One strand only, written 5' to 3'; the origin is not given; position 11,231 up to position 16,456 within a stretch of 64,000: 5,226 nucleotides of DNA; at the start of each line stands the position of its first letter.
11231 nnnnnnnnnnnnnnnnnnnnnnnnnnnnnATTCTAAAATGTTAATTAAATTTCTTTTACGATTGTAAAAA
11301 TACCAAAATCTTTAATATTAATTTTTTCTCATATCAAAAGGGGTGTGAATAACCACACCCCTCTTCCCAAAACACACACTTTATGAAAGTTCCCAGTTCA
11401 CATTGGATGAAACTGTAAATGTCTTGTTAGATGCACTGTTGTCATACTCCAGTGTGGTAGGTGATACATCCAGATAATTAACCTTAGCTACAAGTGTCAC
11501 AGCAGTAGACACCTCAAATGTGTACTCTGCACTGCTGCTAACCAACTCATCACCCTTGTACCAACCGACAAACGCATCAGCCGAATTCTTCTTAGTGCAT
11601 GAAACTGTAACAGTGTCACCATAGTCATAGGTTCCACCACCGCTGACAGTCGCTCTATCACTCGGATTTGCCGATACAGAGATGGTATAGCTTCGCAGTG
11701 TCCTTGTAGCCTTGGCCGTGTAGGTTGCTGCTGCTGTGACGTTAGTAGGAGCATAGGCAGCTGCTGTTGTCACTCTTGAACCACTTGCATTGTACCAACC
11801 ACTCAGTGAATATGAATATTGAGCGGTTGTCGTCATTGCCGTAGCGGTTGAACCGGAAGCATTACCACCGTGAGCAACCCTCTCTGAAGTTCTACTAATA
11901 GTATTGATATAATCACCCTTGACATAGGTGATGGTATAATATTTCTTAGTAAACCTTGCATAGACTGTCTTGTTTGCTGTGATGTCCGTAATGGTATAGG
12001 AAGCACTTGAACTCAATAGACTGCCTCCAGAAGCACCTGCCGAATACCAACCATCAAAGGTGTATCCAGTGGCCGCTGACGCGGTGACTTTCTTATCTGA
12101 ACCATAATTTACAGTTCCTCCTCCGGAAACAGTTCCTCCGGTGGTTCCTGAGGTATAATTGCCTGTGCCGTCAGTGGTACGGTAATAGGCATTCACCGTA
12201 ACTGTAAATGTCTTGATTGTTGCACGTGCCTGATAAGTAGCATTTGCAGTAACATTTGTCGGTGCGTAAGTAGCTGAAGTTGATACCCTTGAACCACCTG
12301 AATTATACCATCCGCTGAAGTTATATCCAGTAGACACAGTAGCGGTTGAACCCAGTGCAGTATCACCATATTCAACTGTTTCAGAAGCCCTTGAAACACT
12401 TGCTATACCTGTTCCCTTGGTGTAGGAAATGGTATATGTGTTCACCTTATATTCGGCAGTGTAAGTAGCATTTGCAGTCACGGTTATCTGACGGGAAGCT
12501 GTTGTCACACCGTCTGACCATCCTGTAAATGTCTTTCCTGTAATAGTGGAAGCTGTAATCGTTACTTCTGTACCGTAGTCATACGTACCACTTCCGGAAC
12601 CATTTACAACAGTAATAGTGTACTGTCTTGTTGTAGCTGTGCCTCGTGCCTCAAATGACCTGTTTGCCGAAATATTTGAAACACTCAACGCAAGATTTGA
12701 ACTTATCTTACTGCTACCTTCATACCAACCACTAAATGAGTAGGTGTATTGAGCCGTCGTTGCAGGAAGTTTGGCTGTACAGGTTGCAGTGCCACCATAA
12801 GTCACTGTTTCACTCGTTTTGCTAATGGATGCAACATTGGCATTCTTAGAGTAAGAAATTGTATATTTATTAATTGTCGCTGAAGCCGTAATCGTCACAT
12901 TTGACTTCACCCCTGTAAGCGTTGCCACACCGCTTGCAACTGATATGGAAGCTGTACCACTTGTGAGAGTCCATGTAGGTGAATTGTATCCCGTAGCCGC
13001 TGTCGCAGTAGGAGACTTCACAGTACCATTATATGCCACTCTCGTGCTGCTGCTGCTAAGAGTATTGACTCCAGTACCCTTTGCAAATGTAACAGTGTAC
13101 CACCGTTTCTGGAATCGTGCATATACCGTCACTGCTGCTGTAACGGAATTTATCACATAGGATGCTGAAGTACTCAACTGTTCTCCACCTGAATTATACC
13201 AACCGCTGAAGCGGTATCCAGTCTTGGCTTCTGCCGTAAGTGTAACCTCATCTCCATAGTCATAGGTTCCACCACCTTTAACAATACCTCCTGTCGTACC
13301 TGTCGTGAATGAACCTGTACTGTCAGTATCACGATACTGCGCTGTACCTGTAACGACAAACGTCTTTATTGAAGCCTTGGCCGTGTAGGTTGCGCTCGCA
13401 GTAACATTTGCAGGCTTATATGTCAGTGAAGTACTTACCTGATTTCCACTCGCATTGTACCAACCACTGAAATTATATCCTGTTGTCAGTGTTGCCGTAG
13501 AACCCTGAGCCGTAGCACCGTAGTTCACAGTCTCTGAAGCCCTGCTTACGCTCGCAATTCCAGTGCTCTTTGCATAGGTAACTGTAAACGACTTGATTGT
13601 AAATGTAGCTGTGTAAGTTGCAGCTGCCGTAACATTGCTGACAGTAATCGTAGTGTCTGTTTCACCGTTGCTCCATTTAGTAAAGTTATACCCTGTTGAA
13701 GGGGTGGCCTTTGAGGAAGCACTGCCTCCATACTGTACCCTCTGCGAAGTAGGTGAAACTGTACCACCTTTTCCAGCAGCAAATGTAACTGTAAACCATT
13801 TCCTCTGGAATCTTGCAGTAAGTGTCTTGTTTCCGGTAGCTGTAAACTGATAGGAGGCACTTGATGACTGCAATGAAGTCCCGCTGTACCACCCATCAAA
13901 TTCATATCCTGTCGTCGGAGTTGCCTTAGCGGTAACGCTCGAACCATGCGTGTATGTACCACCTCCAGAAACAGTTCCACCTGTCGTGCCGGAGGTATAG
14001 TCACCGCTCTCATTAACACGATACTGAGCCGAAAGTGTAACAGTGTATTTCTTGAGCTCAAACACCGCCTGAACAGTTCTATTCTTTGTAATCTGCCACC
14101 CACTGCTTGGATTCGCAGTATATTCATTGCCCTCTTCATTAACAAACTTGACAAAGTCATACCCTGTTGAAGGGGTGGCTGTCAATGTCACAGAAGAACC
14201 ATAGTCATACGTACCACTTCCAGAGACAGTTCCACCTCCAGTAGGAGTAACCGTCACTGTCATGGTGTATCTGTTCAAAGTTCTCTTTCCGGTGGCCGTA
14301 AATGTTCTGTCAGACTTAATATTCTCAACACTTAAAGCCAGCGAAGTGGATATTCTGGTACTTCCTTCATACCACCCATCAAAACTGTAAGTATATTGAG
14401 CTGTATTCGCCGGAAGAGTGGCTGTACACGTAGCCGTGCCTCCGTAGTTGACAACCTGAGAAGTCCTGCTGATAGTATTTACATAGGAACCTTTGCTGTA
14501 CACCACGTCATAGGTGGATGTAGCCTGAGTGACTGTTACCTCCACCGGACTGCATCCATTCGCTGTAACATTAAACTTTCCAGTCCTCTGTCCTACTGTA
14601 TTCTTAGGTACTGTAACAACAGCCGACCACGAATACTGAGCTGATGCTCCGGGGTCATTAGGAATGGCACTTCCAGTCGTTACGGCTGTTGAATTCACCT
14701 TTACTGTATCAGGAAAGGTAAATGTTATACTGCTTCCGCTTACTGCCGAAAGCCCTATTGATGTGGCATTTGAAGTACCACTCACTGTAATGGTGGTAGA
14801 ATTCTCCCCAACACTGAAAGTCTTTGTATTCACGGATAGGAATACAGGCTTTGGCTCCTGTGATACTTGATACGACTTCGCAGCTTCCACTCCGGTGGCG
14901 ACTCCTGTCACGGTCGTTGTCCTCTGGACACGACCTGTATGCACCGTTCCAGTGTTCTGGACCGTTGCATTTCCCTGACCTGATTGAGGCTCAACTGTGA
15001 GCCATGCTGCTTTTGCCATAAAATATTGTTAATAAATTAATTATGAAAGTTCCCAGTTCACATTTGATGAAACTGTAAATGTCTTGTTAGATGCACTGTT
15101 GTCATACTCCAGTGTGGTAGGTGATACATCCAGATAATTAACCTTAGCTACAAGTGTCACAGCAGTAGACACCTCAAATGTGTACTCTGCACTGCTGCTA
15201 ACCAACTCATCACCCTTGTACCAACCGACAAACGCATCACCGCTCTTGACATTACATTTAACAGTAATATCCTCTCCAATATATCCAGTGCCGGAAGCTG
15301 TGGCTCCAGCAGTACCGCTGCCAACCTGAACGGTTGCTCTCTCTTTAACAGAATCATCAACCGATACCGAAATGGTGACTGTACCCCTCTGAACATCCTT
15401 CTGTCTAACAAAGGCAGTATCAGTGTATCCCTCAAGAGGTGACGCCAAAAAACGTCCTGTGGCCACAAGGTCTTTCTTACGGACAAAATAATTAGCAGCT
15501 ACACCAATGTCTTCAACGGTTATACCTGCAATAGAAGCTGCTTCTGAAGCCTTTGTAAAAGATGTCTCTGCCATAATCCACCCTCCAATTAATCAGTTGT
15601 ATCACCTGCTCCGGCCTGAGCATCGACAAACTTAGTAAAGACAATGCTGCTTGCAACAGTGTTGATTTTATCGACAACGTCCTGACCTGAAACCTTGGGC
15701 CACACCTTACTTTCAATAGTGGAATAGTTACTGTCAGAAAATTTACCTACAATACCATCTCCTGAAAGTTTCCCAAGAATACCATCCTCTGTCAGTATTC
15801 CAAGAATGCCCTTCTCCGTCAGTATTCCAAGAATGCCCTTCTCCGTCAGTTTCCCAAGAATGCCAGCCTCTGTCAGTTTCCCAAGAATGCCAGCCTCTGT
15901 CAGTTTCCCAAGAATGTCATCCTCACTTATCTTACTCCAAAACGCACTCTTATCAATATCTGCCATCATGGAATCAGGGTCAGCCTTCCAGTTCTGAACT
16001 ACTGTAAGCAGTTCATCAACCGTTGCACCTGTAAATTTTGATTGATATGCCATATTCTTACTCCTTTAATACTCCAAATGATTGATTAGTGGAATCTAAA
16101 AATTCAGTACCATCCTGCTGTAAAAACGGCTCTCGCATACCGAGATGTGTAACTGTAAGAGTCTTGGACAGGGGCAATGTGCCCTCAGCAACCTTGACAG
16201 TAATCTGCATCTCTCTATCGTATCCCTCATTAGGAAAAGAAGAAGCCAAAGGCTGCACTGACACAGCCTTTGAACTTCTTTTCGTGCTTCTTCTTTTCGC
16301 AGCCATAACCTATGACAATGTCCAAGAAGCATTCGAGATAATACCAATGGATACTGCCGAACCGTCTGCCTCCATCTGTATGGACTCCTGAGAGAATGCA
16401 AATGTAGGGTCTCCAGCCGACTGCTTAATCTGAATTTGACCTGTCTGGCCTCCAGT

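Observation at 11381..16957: Exact N-terminal (132 bp) and C-terminal (199 bp) modules duplicated in direct orientation around two different cargoes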

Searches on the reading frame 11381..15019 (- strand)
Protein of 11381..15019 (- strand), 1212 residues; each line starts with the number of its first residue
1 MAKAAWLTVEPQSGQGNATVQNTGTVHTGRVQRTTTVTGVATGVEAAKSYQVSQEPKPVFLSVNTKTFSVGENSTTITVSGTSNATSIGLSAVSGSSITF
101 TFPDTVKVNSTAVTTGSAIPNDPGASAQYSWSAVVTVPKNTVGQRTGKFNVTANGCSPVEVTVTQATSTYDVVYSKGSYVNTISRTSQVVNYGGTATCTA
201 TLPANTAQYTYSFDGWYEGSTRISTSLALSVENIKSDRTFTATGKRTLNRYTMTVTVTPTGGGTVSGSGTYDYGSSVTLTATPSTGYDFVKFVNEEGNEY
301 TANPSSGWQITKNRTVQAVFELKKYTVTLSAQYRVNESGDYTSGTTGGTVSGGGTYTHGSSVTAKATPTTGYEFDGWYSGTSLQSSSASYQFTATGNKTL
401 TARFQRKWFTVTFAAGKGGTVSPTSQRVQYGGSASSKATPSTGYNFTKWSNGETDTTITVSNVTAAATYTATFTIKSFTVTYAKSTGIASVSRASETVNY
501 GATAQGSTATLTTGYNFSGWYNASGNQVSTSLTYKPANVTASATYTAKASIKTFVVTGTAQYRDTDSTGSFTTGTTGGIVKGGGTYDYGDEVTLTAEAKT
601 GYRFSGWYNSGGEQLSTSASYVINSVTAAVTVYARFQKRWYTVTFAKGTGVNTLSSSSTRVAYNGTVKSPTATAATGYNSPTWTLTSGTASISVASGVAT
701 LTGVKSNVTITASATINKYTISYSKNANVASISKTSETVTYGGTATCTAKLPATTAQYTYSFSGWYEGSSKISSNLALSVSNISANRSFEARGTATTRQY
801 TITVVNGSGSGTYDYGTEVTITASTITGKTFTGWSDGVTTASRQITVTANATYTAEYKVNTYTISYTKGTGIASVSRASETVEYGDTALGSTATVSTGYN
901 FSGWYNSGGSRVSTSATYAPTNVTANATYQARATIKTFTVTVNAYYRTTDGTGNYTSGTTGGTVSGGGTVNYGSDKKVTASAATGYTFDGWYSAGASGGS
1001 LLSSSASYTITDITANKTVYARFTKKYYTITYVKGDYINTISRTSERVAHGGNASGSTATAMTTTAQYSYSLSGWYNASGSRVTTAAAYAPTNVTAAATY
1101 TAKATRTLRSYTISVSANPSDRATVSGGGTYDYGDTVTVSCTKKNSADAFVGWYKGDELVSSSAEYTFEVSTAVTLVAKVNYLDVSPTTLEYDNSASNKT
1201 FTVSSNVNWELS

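Call 6: search_protein_families(library=pfam, proteins=[window:11381-15019:-], max_evalue=0.01)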
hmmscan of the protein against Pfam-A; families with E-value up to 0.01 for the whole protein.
window:11381-15019:- (1212 aa): 3 families
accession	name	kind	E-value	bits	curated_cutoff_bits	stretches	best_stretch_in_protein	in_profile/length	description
PF18998.6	Flg_new_2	-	1.1e-72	240.5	23.6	7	254-323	2-72/73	Divergent InlB B-repeat domain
PF09479.16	Flg_new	-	3.1e-41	139.8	27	7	862-924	1-61/65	Listeria-Bacteroides repeat domain (List_Bact_rpt)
PF19081.6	Ig_7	-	0.005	17.6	27.3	1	964-1024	6-65/84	Ig-like domain CHU_C associated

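Call 7: search_protein_families(library=phrogs, proteins=[window:11381-15019:-], max_evalue=0.01)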
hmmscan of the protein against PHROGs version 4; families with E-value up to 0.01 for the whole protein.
window:11381-15019:- (1212 aa): 0 families

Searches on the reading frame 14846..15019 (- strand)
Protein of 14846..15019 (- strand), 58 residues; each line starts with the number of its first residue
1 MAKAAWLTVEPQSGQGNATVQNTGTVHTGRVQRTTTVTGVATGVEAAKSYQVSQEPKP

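Call 14: search_protein_families(library=pfam, proteins=[window:14846-15019:-], max_evalue=1)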
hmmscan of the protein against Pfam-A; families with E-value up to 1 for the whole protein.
seq(58 aa): 2 families
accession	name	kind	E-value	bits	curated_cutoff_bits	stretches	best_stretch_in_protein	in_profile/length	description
PF19190.6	BACON_2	-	8.7e-05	22.8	25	1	3-52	40-91/94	Viral BACON domain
PF13004.13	BACON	-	0.002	18.5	25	1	3-55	8-61/61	Putative binding domain, N-terminal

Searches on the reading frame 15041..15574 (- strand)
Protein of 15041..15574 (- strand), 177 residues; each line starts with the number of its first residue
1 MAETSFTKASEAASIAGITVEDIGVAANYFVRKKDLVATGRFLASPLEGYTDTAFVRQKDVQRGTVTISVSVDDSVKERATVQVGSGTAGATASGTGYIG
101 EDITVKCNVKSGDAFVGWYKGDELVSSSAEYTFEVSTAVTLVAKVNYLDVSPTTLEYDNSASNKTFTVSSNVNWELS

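Call 6: search_protein_families(library=pfam, proteins=[window:15041-15574:-], max_evalue=0.01)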
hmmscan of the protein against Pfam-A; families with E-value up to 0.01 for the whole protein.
window:15041-15574:- (177 aa): 2 families
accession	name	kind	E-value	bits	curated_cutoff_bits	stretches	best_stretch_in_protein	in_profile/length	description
PF18998.6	Flg_new_2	-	0.0028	18.1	23.6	1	81-144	2-68/73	Divergent InlB B-repeat domain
PF13895.12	Ig_2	-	0.0047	17.6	27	1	99-136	13-52/79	Immunoglobulin domain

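Call 7: search_protein_families(library=phrogs, proteins=[window:15041-15574:-], max_evalue=0.01)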
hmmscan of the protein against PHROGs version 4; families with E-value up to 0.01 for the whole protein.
window:15041-15574:- (177 aa): 0 families

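Call 49: find_encoding_contigs(protein=window:15041-15574:-, flank=10000, max_places=10)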
Protein window:15041-15574:- (177 aa): no gene with exactly this product is on record in the collection.

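Call 71: search_protein_representatives(protein=window:15041-15574:-)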
Query: 177 residues. Proteins with E-value up to 0.001 (for the whole library): 3032; up to 1e-10: 908; up to 1e-30: 92. The best 150 are listed.
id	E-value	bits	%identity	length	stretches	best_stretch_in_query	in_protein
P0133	3.7e-100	348.7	33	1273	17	87-160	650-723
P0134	1.9e-90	317.2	42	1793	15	76-145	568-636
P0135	7.7e-88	308.7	41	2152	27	85-144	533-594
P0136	2.5e-75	268.1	74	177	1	1-177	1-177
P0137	4.0e-72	257.7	40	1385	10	71-145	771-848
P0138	7.2e-72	256.8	35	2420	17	86-141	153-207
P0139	1.8e-70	252.3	35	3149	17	79-151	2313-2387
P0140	5.4e-70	250.7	34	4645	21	81-170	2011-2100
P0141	1.3e-68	246.3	38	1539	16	89-153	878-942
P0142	8.2e-68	243.7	35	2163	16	86-153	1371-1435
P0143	2.6e-61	222.5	33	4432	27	67-135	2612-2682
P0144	3.4e-57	209.2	38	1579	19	89-148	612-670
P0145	2.8e-56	206.2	37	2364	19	89-166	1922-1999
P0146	4.1e-54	199.2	35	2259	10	89-159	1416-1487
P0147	6.5e-54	198.5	40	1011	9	89-145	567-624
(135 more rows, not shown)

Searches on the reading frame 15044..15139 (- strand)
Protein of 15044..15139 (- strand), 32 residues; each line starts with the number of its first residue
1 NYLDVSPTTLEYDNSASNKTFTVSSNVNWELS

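Call 14: search_protein_families(library=pfam, proteins=[window:15044-15139:-], max_evalue=1)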
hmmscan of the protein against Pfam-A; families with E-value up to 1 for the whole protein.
seq(32 aa): 1 family
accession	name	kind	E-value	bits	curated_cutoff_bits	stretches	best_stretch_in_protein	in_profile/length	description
PF19190.6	BACON_2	-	0.017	15.4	25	1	3-30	2-36/94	Viral BACON domain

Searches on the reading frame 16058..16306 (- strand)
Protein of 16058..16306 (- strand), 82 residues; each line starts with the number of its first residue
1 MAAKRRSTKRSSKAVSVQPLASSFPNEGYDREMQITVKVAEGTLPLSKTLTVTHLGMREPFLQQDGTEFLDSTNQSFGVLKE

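Call 6: search_protein_families(library=pfam, proteins=[window:16058-16306:-], max_evalue=0.01)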
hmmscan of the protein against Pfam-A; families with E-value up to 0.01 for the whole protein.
window:16058-16306:- (82 aa): 0 families

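Call 7: search_protein_families(library=phrogs, proteins=[window:16058-16306:-], max_evalue=0.01)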
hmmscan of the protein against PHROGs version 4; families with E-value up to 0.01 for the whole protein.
window:16058-16306:- (82 aa): 0 families
